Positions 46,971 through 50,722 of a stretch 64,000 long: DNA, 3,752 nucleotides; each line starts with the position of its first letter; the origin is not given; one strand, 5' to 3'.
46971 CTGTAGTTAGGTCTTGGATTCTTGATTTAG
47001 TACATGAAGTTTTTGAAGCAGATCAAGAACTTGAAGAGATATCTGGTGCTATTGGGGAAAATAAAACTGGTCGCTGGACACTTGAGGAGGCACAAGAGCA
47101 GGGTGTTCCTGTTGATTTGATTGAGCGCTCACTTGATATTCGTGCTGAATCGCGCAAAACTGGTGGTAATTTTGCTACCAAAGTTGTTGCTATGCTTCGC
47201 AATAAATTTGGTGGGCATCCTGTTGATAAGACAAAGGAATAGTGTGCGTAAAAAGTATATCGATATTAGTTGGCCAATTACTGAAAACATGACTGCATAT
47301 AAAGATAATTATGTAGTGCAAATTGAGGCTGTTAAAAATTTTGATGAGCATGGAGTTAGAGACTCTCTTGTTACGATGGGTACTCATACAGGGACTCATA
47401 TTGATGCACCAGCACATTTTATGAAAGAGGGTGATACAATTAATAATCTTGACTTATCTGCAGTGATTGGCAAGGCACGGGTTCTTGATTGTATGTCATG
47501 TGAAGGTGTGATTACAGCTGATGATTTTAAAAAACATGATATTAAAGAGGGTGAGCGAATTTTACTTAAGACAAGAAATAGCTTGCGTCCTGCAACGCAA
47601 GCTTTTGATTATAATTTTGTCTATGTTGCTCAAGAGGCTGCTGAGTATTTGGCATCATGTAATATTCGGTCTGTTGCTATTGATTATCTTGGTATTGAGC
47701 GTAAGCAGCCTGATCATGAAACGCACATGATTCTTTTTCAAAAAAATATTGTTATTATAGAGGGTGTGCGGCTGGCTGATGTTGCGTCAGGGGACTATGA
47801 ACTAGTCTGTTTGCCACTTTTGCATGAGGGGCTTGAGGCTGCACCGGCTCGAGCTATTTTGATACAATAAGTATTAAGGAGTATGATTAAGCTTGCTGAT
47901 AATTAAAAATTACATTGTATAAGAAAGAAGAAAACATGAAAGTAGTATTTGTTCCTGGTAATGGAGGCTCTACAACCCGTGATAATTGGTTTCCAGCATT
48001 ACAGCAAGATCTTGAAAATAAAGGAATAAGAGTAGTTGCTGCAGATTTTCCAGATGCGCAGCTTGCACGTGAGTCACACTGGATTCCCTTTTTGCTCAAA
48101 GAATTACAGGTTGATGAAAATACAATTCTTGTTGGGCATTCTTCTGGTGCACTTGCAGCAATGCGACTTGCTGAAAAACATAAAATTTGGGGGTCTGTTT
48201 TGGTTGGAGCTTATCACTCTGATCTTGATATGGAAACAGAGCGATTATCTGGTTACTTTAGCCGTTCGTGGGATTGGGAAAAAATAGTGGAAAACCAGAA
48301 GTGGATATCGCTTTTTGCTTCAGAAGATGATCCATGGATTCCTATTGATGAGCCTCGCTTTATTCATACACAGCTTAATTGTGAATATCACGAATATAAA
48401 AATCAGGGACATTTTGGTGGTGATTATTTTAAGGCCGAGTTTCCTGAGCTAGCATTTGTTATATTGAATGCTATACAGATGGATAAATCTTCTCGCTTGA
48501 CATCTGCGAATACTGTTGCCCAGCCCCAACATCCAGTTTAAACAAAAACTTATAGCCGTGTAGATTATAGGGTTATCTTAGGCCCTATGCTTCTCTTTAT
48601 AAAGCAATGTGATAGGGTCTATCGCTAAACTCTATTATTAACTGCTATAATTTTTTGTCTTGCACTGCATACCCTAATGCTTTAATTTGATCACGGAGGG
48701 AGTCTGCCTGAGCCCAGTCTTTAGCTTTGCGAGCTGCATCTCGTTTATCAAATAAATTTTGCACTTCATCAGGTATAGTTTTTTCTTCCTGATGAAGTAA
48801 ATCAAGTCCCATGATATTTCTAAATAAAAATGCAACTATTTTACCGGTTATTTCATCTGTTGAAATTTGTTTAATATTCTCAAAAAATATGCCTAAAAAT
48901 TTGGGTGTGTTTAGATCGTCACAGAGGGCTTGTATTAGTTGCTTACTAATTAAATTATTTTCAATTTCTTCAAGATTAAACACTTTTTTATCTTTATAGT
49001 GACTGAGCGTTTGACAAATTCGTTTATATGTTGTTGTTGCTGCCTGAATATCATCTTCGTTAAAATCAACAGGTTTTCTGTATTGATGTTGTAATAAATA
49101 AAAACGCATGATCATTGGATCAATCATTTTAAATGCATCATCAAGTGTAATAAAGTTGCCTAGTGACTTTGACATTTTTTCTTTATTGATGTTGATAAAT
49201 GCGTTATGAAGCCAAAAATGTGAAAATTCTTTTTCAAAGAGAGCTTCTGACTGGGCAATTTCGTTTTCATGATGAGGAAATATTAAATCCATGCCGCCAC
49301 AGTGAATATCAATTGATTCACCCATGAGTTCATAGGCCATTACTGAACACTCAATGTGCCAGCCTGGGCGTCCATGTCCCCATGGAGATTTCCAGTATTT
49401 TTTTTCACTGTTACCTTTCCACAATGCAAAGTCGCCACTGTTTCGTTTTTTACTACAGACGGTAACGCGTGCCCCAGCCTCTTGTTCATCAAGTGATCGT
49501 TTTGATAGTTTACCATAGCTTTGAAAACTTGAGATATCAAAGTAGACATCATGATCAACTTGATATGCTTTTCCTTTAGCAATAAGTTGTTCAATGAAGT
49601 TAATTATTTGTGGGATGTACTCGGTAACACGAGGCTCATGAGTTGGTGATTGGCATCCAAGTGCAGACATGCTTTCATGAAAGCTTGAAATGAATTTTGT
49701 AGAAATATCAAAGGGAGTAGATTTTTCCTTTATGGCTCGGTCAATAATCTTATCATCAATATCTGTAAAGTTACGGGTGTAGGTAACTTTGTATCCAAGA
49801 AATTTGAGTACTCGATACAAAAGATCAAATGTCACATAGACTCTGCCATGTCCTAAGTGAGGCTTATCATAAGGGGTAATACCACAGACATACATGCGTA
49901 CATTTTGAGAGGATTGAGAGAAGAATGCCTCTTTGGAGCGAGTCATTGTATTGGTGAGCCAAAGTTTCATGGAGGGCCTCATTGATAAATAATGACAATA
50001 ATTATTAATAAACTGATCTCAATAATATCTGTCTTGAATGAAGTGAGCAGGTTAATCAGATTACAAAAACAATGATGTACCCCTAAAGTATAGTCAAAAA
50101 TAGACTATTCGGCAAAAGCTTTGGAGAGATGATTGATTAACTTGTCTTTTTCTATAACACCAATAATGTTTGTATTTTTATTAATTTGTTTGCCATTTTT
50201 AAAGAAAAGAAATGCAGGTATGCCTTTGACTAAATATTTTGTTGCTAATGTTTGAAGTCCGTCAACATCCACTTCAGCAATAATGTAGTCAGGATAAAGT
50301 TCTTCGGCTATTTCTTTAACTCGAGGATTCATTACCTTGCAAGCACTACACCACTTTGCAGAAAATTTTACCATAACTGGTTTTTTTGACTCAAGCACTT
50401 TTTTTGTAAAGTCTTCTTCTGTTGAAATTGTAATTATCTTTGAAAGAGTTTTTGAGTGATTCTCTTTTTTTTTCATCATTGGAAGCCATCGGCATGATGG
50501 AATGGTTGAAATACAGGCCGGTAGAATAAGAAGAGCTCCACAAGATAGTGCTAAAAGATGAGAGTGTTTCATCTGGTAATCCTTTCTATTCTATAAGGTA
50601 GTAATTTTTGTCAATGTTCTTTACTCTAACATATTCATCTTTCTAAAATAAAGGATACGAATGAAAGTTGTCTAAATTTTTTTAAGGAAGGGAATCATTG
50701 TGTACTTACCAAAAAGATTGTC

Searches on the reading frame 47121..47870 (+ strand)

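Call 50: search_protein_families(library=pfam, proteins=[window:47121-47870:+], max_evalue=0.00001)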
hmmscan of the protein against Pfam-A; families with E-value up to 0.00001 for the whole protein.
window:47121-47870:+ (249 aa): 1 family
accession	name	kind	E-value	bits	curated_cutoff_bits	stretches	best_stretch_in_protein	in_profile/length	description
PF04199.19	Cyclase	-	6.2e-26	91.8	23.1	1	47-193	1-141/142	Putative cyclase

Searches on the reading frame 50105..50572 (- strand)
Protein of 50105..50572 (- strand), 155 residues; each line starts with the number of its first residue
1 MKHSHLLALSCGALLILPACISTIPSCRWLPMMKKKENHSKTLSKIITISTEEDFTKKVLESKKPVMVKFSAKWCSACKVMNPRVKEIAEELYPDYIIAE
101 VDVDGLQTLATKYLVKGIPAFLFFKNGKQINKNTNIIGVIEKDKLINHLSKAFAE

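Call 50: search_protein_families(library=pfam, proteins=[window:50105-50572:-], max_evalue=0.00001)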
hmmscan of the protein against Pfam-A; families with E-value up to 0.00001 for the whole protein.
window:50105-50572:- (155 aa): 3 families
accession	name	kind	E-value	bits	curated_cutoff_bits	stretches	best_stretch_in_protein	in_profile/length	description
PF00085.26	Thioredoxin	-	2.6e-25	88.8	23.5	1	49-150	4-102/103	Thioredoxin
PF13098.12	Thioredoxin_2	-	2e-07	31.8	27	1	61-147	3-102/104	Thioredoxin-like domain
PF13899.12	Thioredoxin_7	-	1.3e-06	28.9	27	1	57-124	11-81/83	Thioredoxin-like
